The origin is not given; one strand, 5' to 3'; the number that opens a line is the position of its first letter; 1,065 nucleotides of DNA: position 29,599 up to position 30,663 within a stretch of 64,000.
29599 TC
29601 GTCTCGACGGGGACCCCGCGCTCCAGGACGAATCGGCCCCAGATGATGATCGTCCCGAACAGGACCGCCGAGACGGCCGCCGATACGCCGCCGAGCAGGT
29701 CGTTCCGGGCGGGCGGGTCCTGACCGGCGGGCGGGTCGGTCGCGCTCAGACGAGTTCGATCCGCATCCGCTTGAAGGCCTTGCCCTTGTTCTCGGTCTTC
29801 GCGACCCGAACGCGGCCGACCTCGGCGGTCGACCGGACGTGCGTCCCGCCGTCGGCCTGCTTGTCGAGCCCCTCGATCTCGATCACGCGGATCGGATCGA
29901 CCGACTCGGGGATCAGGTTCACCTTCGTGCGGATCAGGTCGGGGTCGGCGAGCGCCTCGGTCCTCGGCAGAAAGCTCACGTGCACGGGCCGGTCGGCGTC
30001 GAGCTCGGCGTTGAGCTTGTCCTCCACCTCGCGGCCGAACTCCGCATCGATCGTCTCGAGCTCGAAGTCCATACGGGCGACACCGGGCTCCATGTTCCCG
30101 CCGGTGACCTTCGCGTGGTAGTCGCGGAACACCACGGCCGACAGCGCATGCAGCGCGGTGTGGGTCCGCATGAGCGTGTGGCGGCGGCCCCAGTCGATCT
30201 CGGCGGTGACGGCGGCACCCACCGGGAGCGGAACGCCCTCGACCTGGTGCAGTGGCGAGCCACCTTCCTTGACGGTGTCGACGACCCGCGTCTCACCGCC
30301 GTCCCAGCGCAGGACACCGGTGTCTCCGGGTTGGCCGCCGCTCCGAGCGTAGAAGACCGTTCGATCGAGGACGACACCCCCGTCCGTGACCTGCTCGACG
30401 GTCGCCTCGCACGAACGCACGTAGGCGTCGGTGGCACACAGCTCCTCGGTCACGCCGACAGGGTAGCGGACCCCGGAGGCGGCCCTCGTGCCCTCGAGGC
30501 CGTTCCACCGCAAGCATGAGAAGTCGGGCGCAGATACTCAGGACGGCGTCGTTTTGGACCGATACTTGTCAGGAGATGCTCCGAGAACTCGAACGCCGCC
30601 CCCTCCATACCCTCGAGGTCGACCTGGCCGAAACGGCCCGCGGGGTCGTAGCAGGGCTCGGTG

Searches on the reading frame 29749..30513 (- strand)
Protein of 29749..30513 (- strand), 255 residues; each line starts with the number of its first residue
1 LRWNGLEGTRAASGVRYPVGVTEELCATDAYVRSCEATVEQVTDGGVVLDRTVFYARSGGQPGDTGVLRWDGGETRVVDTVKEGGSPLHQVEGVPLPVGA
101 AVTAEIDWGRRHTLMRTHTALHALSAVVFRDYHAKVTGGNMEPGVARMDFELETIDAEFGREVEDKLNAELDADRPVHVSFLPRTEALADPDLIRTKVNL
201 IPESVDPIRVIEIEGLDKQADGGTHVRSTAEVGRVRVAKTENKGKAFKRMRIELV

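Call 61: search_protein_families(library=pfam, proteins=[window:29749-30513:-], max_evalue=0.00001)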
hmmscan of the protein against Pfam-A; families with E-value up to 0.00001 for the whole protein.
window:29749-30513:- (255 aa): 2 families
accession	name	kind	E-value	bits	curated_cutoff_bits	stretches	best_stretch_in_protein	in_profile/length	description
PF01411.24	tRNA-synt_2c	-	2.7e-15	56.4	30.3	1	35-109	475-551/552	tRNA synthetases class II (A)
PF07973.19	tRNA_SAD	-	3.9e-09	36.8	24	1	208-249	1-42/44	Threonyl and Alanyl tRNA synthetase second additional domain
